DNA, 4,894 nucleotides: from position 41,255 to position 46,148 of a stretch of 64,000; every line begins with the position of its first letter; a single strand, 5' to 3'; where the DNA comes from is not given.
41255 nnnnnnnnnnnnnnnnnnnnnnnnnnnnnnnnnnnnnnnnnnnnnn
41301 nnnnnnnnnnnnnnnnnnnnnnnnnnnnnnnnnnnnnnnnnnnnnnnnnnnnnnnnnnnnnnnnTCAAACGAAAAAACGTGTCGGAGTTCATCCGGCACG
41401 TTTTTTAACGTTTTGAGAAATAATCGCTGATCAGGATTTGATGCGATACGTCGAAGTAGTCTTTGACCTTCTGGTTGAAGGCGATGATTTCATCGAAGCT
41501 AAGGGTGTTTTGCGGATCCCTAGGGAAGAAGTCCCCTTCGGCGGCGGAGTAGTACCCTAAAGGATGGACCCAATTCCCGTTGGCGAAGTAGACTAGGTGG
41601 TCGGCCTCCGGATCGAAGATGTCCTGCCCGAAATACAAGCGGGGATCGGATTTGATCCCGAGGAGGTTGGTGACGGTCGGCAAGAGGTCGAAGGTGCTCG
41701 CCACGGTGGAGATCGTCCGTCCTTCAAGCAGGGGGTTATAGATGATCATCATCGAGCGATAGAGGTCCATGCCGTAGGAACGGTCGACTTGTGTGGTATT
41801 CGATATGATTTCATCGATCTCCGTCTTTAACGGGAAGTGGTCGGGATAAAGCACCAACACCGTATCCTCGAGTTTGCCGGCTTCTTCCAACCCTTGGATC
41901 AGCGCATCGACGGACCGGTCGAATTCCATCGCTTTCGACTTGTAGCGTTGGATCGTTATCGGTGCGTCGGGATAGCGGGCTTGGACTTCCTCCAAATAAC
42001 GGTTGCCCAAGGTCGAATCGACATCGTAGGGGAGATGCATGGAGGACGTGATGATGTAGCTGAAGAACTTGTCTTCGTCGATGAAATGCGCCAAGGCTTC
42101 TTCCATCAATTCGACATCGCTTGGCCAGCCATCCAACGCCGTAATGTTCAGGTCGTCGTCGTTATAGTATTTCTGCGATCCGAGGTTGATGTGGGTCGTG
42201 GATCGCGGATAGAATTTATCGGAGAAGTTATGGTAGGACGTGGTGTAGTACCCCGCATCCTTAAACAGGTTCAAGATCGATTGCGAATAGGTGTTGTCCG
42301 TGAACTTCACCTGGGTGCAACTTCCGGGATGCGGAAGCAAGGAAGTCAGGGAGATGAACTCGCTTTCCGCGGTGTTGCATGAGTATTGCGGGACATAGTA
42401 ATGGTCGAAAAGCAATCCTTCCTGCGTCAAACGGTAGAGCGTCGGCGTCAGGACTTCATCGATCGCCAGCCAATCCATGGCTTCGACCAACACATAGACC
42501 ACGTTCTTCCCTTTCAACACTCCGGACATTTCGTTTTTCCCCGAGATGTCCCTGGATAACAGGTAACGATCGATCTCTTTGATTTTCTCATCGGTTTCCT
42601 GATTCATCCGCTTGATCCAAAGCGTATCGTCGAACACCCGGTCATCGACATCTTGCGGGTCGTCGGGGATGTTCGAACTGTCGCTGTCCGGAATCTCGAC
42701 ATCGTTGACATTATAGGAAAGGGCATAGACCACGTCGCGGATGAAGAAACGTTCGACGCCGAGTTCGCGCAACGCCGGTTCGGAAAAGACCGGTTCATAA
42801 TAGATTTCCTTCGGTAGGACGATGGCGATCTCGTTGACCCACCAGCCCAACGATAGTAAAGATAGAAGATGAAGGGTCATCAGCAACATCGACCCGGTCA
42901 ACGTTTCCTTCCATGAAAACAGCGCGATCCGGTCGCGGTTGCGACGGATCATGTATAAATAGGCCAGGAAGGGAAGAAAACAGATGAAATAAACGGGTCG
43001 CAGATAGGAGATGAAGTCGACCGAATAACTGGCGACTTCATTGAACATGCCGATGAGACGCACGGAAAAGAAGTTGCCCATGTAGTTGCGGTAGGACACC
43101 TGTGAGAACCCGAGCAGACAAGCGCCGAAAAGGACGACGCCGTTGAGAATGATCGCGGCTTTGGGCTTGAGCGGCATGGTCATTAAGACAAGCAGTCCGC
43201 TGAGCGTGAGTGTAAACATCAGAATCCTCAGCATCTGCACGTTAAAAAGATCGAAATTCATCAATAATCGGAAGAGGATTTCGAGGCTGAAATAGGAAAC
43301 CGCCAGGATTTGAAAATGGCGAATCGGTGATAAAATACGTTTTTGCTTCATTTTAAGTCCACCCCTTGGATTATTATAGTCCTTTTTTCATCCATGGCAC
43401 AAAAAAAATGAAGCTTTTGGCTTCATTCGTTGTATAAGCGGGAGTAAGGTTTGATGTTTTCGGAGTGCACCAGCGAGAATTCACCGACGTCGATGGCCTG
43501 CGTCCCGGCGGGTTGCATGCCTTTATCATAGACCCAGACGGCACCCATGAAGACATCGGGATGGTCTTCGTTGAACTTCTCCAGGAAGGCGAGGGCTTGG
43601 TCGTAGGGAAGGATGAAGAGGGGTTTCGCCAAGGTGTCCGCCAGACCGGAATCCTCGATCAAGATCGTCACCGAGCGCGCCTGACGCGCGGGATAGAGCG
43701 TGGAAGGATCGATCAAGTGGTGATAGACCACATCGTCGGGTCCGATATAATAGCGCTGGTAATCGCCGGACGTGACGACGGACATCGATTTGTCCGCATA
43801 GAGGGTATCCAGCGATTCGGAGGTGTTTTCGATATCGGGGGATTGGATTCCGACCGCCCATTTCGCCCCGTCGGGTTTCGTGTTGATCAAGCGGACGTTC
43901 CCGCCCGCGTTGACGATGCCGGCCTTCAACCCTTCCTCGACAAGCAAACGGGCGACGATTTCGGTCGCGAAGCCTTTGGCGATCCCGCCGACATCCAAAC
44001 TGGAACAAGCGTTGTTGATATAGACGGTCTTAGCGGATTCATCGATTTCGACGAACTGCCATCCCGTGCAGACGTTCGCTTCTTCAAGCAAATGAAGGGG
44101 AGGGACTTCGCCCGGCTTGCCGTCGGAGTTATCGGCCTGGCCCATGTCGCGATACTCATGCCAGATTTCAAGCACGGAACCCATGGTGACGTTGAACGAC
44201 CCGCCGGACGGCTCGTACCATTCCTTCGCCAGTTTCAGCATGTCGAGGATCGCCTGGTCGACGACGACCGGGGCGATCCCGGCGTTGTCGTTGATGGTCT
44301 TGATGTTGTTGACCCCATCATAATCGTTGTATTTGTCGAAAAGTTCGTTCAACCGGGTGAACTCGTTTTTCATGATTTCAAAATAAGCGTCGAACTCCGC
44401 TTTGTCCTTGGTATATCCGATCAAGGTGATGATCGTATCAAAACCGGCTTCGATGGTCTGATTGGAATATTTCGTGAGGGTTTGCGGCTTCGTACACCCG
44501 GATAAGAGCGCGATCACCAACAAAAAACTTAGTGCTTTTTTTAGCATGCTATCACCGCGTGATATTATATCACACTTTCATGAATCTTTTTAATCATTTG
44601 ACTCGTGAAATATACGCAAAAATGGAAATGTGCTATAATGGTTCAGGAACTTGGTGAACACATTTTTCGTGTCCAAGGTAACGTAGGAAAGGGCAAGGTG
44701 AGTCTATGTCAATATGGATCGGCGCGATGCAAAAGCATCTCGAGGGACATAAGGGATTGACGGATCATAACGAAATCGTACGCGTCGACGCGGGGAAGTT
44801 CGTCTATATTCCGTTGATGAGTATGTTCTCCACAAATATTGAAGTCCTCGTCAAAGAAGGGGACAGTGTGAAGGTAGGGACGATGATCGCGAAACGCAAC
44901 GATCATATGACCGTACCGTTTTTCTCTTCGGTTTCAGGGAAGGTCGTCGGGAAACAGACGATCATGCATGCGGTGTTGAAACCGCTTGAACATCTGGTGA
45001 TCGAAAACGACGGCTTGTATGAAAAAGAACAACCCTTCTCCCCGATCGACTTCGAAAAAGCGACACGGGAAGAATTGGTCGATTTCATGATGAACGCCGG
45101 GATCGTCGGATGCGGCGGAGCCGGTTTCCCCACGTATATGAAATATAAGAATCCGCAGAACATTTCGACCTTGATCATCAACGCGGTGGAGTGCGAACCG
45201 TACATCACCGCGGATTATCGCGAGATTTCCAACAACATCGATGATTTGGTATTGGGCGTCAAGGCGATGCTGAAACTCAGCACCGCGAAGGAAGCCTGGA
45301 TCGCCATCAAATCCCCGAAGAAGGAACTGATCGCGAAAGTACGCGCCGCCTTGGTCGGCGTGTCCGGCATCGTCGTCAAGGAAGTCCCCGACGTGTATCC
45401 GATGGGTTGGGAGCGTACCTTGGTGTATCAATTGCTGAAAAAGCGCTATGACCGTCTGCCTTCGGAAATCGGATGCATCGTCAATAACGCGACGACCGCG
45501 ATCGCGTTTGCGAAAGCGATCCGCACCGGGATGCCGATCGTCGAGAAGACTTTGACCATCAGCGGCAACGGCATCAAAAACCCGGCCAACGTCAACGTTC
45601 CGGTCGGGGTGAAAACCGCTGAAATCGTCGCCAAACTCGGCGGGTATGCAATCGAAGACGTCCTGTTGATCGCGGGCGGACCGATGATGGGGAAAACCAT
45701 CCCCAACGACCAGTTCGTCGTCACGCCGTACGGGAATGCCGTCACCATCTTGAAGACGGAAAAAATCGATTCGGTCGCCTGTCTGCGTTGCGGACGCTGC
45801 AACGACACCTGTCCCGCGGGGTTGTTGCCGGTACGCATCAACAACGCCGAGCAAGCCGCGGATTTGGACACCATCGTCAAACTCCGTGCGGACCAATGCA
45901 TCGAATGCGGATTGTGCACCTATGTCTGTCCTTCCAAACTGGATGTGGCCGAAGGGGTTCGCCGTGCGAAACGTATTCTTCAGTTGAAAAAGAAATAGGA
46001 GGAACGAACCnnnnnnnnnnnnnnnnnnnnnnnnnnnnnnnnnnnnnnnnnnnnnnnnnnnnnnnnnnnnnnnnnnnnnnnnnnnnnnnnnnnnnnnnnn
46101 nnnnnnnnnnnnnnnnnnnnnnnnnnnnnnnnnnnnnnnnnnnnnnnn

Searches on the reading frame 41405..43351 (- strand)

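Call 16: search_protein_families(library=pfam, proteins=[window:41405-43351:-], max_evalue=0.00001)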
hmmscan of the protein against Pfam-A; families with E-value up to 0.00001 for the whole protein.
window:41405-43351:- (648 aa): 1 family
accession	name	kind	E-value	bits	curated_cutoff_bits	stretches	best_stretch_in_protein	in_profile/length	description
PF00884.28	Sulfatase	-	1.8e-31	110.1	25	1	282-566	1-301/301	Sulfatase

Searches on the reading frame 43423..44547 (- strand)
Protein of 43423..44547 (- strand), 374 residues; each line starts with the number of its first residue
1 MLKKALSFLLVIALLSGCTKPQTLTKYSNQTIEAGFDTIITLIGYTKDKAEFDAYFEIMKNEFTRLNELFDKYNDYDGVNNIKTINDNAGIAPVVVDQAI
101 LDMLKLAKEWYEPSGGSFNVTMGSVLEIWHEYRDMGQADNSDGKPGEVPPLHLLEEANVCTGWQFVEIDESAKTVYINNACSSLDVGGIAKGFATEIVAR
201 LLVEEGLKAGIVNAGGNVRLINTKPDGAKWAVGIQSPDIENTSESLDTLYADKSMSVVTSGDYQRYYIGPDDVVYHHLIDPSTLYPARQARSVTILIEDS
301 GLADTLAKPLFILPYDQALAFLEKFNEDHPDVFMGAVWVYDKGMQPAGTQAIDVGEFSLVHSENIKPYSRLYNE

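Call 3: search_protein_families(library=pfam, proteins=[window:43423-44547:-], max_evalue=0.01)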
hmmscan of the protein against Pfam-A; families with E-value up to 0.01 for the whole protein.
window:43423-44547:- (374 aa): 1 family
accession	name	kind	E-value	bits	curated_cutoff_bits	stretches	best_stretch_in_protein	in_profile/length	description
PF02424.20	ApbE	-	2.5e-63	214.6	25.6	1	37-326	2-259/266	ApbE family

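Call 55: search_protein_families(library=ncbifam, proteins=[window:43423-44547:-], max_evalue=0.001)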
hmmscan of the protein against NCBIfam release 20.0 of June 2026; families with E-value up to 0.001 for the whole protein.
window:43423-44547:- (374 aa): 2 families
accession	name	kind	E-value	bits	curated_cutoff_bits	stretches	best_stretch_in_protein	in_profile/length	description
NF007774.0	PRK10461.1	equivalog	4e-21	75.3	498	1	6-322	8-317/351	FAD:protein FMN transferase ApbE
NF040804.1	blaOXA-1089_like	exception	1.4e-05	24.6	580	0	5-64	8-64/289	OXA-1089 family carbapenem-hydrolyzing class D beta-lactamase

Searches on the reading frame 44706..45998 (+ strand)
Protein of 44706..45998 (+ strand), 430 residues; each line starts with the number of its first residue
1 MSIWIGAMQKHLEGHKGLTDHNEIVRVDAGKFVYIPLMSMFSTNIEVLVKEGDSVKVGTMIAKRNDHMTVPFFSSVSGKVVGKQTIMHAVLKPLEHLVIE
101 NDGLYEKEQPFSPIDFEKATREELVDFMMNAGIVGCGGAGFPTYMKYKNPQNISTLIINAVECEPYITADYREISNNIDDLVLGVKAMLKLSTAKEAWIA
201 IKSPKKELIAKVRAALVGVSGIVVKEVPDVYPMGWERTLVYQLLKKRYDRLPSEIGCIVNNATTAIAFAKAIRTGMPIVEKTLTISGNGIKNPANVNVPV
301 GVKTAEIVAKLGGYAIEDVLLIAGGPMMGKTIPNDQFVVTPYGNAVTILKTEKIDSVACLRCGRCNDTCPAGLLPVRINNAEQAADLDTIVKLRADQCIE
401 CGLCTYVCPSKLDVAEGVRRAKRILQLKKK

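Call 3: search_protein_families(library=pfam, proteins=[window:44706-45998:+], max_evalue=0.01)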
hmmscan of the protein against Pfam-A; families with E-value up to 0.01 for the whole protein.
window:44706-45998:+ (430 aa): 19 families
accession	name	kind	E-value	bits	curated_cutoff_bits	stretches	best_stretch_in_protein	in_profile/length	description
PF01512.22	Complex1_51K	-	2.4e-36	125.3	31.2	1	130-267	3-147/150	Nuo51 FMN-binding domain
PF13375.12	RnfC_N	-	8.6e-15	55.1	25.6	1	11-103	8-100/101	RnfC Barrel sandwich hybrid domain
PF13237.11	Fer4_10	-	2.3e-09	37.5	25.5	1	353-409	3-53/53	4Fe-4S dicluster domain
PF12838.12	Fer4_7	-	2.5e-09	37.9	27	1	359-411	2-51/52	4Fe-4S dicluster domain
PF12837.12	Fer4_6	-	3.6e-08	33.4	25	2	354-373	4-23/24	4Fe-4S binding domain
PF13187.11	Fer4_9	-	3.5e-07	30.6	27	1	358-411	1-50/52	4Fe-4S dicluster domain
PF14697.11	Fer4_21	-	5.8e-07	30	35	1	353-410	2-53/59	4Fe-4S dicluster domain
PF13534.11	Fer4_17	-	7.3e-07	30.1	22.2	1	358-413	1-61/61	4Fe-4S dicluster domain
PF00037.32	Fer4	-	1.2e-06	28.5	21.1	1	395-410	5-20/24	4Fe-4S binding domain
PF12797.12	Fer4_2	-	1.6e-06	28.2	24.5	1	394-410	6-22/22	4Fe-4S binding domain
PF13183.11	Fer4_8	-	3e-06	28.1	27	2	358-411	4-67/68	4Fe-4S dicluster domain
PF10531.15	SLBB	-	5.5e-06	26.6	27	1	284-329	3-53/55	SLBB domain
PF25160.1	LdpA_Fe-S-bd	-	8.4e-06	25.9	27.6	0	350-374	19-43/49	LdpA Fe-S cluster-binding domain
PF12798.12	Fer4_3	-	0.0002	22.4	27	0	398-410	1-13/15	4Fe-4S binding domain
PF17179.9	Fer4_22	-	0.00022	22.5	27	0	351-372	73-94/95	4Fe-4S dicluster domain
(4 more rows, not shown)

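Call 55: search_protein_families(library=ncbifam, proteins=[window:44706-45998:+], max_evalue=0.001)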
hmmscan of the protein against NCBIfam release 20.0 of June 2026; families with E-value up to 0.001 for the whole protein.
window:44706-45998:+ (430 aa): 35 families (the best 25 are shown)
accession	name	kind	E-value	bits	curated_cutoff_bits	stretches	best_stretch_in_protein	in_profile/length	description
TIGR01945.1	rnfC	subfamily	4.7e-102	341.7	245.95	1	11-427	9-433/435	RnfABCDGE type electron transport complex subunit C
NF003454.1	PRK05035.1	equivalog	1.8e-92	310.6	345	1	11-426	11-436/556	electron transport complex subunit RsxC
TIGR04481.1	PR_assoc_PrdC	equivalog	3.3e-55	187.6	490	1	41-362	9-320/425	proline reductase-associated electron transfer protein PrdC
NF041837.1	rnfC_Methano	equivalog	1.9e-45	155.6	650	1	33-426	13-427/438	Rnf electron transport complex subunit RnfC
NF003761.0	PRK05352.1-4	equivalog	7.7e-31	107.3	450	2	21-352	20-331/449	Na(+)-translocating NADH-quinone reductase subunit A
TIGR01936.1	nqrA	equivalog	1.7e-13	50.3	321.05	1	32-353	28-329/446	NADH:ubiquinone reductase (Na(+)-transporting) subunit A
NF003759.0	PRK05352.1-2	equivalog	1.7e-13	50.1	505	1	47-352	43-330/447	Na(+)-translocating NADH-quinone reductase subunit A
TIGR01959.1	nuoF_fam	equivalog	1.2e-08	33.7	558.65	1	117-215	31-133/410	NADH-quinone oxidoreductase subunit NuoF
NF040864.1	HgcB_ferredoxin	equivalog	6.8e-08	32.3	99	1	351-426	8-75/93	mercury methylation ferredoxin HgcB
NF058577.1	FdxA_fam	equivalog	8.5e-08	32.3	65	1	388-410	28-50/52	4Fe-4S ferredoxin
NF003762.0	PRK05352.1-5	equivalog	1.2e-07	30.7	819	1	49-352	45-327/444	Na(+)-translocating NADH-quinone reductase subunit A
NF042909.1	FMH_DH_FwdF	exception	1.5e-07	30.9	375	1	351-410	93-152/336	tungsten-dependent formylmethanofuran dehydrogenase subunit FwdF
TIGR01971.1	NuoI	subfamily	6e-07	29.1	113.05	1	333-411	19-96/121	NADH-quinone oxidoreductase, chain I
TIGR00314.1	cdhA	equivalog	3.3e-06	25.2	781.3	1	357-422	399-463/784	CO dehydrogenase/acetyl-CoA synthase complex subunit alpha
NF010120.0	PRK13596.1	equivalog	4.6e-06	25.4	389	1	119-202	38-126/433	NADH-quinone oxidoreductase subunit NuoF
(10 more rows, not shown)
